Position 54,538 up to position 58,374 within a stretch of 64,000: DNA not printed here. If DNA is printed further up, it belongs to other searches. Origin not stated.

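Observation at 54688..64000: Tandem array of at least three giant paralogous genes of unknown function, with a constant head, a mosaic body, and a promoter for each copy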

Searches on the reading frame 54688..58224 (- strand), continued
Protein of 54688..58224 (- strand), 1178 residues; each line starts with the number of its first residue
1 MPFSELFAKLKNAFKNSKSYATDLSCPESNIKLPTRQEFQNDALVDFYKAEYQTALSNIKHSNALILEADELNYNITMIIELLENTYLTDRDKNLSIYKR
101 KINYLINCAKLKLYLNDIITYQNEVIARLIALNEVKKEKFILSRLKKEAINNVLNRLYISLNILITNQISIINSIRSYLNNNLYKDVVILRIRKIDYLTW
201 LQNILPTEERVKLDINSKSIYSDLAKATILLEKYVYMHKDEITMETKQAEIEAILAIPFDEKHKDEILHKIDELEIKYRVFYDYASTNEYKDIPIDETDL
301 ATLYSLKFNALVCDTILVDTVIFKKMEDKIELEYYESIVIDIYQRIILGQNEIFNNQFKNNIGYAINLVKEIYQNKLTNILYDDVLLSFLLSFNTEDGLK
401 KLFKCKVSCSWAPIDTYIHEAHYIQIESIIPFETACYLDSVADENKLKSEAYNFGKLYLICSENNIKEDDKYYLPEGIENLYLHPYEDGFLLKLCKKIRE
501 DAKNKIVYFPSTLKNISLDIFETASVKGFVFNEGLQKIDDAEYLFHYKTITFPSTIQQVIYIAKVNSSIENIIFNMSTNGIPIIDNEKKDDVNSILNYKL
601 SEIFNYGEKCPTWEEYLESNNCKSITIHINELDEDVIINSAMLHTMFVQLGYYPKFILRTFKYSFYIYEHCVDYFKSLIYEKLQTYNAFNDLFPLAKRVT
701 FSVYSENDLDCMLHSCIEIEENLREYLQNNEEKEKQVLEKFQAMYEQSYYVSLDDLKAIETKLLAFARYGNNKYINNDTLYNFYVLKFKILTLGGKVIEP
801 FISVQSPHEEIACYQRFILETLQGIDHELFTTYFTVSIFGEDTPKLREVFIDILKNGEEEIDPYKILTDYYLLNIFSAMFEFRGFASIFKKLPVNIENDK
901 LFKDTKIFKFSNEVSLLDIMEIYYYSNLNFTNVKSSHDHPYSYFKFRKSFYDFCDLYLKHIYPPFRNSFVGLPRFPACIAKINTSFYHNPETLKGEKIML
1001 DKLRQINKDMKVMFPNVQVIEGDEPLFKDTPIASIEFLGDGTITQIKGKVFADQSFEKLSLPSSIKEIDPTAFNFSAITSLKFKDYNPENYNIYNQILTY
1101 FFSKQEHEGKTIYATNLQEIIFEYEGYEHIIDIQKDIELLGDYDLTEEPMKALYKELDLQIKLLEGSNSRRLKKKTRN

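Call 42: search_solved_structures(query=A1, max_evalue=1)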
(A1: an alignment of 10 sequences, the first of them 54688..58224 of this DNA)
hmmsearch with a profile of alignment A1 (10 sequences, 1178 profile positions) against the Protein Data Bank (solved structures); distinct sequences matched with E-value up to 1: 7.
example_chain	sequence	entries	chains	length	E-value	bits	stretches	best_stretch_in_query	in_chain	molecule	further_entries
4fdw_A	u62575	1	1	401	2.7e-16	62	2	514-585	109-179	leucine rich hypothetical protein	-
4fd0_A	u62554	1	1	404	8e-15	57.1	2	522-582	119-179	Leucine rich hypothetical protein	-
4gt6_A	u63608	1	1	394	2.3e-08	35.7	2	462-605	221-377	Cell surface protein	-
4h09_A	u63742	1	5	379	1.8e-06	29.5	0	1012-1077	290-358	Hypothetical leucine rich repeat protein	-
4fs7_A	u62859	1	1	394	2e-06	29.3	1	1011-1072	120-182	Uncharacterized protein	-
6mlx_A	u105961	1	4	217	0.018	16.2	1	525-577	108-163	Leucine-rich repeat protein TpLRR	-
5nbn_G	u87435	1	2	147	0.17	13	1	722-781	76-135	Putative DNA helicase INO80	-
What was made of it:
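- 54802..56184 (-): Copy 1 module B (aa 681-1141), a duplicate of module A: helical subdomain (about aa 681-890) plus a BspA-type LRR block (about aa 893-1135). PDB hits at 1011-1077 (call 42).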

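Call 43: predict_structure(alignment_id=A1)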
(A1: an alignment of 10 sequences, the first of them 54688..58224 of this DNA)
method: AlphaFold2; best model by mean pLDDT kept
length: 1178 residues; sequences in the alignment: 10
mean_pLDDT: 73.7   pTM: 0.42
mean pLDDT of the five models: 73.7, 73.3, 70.0, 68.8, 65.9
residues with pLDDT >= 90: 116; 70-90: 681; 50-70: 231; < 50: 150
segments of 3 or more residues with pLDDT < 50: 1-7, 9-11, 13-26, 88-91, 562-565, 579-620, 645-666, 704-706, 825-828, 963-973, 1138-1148, 1165-1178
pLDDT, mean of each block of 10 residues (from residue 1): 44 41 43 76 85 72 66 79 65 60 79 87 88 77 71 78 79 73 52 76 90 82 88 87 88 90 89 91 76 81 90 72 75 87 90 88 90 83 86 84 83 61 77 85 62 80 68 89 69 86 91 89 85 83 75 73 53 64 36 38 37 42 65 63 48 38 47 64 78 82 56 77 86 89 81 86 85 82 90 77 76 90 60 65 83 84 88 85 72 63 79 79 75 52 69 76 42 69 91 88 85 84 89 76 85 88 86 88 78 78 65 73 71 55 45 55 46 36
secondary structure, 60 per line:
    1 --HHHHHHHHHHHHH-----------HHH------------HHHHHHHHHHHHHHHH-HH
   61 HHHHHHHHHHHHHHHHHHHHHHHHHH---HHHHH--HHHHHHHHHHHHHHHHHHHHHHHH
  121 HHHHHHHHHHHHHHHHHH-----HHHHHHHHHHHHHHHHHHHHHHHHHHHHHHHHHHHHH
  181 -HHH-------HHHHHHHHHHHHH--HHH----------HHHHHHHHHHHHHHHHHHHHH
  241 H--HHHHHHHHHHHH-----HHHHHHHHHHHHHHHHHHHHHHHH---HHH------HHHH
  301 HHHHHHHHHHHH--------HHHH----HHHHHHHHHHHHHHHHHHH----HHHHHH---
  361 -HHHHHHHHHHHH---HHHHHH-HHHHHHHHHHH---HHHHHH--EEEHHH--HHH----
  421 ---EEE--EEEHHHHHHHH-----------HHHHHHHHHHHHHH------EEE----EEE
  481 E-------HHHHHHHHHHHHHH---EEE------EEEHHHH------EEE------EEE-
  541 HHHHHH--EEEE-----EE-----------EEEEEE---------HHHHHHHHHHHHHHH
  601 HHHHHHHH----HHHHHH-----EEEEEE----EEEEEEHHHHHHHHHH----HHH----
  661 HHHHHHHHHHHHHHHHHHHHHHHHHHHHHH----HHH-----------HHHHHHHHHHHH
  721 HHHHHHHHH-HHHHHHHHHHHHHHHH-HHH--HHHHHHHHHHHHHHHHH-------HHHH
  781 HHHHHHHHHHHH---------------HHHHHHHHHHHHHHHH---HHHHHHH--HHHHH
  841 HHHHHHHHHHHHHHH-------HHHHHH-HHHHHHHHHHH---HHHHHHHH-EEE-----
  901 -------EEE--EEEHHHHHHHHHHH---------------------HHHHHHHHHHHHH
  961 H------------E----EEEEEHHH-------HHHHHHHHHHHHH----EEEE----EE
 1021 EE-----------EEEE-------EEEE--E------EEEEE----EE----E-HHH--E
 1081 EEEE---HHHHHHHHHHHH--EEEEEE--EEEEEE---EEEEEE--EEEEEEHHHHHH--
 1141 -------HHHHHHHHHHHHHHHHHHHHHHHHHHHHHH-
elements in order (helices of 4 or more, strands of 3 or more residues): H3-15 H42-57 H59-86 H90-94 H97-138 H144-180 H192-204 H220-241 H244-255 H261-284 H297-312 H321-324 H329-347 H352-357 H362-373 H377-382 H384-394 H398-403 E406-408 E424-426 E429-431 H432-439 H451-464 E471-473 E478-481 H489-502 E506-508 E515-517 H518-521 E528-530 E537-539 H541-546 E549-552 E571-576 H586-608 H613-618 E624-629 E634-639 H640-649 H661-690 H709-729 H731-746 H753-769 H777-792 H808-823 H827-833 H836-855 H863-868 H870-880 H884-891 E893-895 E908-910 E913-915 H916-926 H948-961 E979-983 H994-1006 E1011-1014 E1019-1022 E1034-1037 E1045-1048 E1058-1062 E1080-1084 H1088-1099 E1102-1107 E1110-1115 E1119-1124 E1127-1132 H1133-1138 H1148-1177

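Call 44: search_protein_representatives(alignment_id=A1)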
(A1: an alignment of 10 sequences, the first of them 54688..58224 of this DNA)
Query: 10 sequences, 1178 profile positions. Proteins with E-value up to 0.001 (for the whole library): 61730; up to 1e-10: 14849; up to 1e-30: 705. The best 150 are listed.
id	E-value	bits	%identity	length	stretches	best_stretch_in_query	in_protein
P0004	0.0e+00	1674.6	-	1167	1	1-1176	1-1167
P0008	0.0e+00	1516.7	-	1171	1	5-1174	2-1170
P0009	0.0e+00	1292.1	-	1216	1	5-1168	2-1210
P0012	0.0e+00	1197.1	-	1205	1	5-1165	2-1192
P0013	1.7e-294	996.7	-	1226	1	4-1166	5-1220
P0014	5.8e-272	922.1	-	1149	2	5-535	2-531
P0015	3.0e-201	687.9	-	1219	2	249-1174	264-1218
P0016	2.1e-185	635.4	-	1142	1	10-1169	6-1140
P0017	2.4e-106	373.6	-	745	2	22-253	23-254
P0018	1.9e-105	370.6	-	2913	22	525-601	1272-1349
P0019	6.4e-92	325.8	-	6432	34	523-592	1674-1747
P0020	1.5e-91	324.6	-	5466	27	489-599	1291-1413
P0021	1.2e-89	318.2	-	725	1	9-636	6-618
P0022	6.8e-88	312.4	-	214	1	1-201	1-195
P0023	1.8e-86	307.8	-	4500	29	525-585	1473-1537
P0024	2.3e-85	304.1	-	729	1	1-669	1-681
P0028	4.5e-79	283.2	-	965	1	6-554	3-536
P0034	3.3e-71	257.2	-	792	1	5-603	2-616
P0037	1.9e-70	254.6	-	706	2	6-615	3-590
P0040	1.6e-67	244.9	-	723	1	8-660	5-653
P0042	9.9e-65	235.7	-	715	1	5-662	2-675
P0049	2.3e-62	227.9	-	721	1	6-707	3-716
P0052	3.1e-62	227.5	-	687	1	5-687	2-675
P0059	4.5e-60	220.3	-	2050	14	1013-1085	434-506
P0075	3.0e-57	211.0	-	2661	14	1011-1073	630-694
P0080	5.9e-57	210.0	-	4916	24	1011-1082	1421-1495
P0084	4.2e-56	207.2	-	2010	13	1011-1072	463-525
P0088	2.0e-55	204.9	-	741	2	716-1135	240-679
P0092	1.9e-54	201.6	-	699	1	5-696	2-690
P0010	6.1e-54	200.0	-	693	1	7-672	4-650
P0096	1.3e-53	199.0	-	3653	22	1011-1076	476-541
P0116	1.1e-50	189.2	-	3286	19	519-590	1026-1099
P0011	1.2e-50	189.1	-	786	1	1-623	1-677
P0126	1.6e-49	185.4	-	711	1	1-676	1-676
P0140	2.4e-48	181.4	-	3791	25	1011-1084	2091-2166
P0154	3.5e-47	177.6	-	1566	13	1011-1080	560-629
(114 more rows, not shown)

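Call 46: search_protein_families(library=pfam, proteins=[P0021, P0024, P0040, P0049, P0052, P0010, P0028, P0017, P0092, P0126], max_evalue=0.01)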
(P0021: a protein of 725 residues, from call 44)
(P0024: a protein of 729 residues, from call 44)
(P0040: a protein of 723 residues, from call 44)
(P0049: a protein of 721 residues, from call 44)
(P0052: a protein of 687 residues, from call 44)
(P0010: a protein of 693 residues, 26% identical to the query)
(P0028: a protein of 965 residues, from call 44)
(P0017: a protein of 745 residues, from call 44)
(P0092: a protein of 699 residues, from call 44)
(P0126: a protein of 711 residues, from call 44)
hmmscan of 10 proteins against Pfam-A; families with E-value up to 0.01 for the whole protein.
P0021 (725 aa): 1 family
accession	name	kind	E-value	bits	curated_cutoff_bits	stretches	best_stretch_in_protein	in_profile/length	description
PF13306.12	LRR_5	-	1e-08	35.5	27.7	1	504-578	35-110/127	BspA type Leucine rich repeat region (6 copies)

P0024 (729 aa): 0 families

P0040 (723 aa): 1 family
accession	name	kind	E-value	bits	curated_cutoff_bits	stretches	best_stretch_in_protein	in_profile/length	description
PF13306.12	LRR_5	-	3.8e-05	24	27.7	1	514-585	38-110/127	BspA type Leucine rich repeat region (6 copies)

P0049 (721 aa): 1 family
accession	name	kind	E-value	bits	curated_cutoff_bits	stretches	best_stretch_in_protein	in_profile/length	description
PF13306.12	LRR_5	-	1.9e-05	25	27.7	1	534-590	14-71/127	BspA type Leucine rich repeat region (6 copies)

P0052 (687 aa): 1 family
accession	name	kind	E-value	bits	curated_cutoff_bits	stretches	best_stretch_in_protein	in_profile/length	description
PF13306.12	LRR_5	-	4.6e-08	33.5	27.7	1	506-567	31-93/127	BspA type Leucine rich repeat region (6 copies)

P0010 (693 aa): 1 family
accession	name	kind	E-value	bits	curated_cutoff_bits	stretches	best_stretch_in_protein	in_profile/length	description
PF13306.12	LRR_5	-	0.00013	22.3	27.7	1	504-578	35-110/127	BspA type Leucine rich repeat region (6 copies)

P0028 (965 aa): 0 families

P0017 (745 aa): 0 families

P0092 (699 aa): 0 families

P0126 (711 aa): 1 family
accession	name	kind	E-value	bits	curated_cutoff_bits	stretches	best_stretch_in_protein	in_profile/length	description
PF13306.12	LRR_5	-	6.7e-09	36.2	27.7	1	507-582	35-109/127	BspA type Leucine rich repeat region (6 copies)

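Call 48: list_cluster_members(proteins=[P0021, P0024, P0040, P0049, P0052, P0092, P0126, P0034, P0037, P0042])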
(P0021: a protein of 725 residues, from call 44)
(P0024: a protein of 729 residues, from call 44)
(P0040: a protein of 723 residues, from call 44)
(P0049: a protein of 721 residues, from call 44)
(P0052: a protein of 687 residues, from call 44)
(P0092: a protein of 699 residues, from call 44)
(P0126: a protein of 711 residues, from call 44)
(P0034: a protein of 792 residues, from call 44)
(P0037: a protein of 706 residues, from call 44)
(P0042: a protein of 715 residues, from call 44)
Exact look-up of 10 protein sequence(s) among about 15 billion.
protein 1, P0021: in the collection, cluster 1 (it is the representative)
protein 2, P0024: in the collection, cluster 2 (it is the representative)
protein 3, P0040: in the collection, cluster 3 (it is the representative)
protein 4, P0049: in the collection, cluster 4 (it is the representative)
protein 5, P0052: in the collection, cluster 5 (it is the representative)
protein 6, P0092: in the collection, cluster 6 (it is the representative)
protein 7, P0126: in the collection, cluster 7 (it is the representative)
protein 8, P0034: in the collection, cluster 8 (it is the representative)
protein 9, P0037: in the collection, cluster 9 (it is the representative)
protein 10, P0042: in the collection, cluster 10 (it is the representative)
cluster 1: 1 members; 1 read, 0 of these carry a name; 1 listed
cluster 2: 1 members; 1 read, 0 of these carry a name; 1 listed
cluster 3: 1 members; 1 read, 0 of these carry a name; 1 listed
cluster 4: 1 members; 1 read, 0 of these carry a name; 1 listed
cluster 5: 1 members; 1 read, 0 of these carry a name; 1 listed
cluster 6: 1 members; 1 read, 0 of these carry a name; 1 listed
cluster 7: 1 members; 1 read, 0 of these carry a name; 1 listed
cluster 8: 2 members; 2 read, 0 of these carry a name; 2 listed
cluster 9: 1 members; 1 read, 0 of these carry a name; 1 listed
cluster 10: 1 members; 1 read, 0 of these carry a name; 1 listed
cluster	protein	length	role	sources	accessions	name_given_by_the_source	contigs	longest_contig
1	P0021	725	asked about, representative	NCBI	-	-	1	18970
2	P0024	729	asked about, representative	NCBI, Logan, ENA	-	-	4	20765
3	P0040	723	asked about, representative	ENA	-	-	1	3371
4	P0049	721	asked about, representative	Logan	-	-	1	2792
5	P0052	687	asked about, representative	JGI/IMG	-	-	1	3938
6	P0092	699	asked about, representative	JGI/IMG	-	-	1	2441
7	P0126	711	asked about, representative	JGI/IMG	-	-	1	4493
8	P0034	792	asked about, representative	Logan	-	-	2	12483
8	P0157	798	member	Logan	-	-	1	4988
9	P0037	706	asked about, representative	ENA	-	-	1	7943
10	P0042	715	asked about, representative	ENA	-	-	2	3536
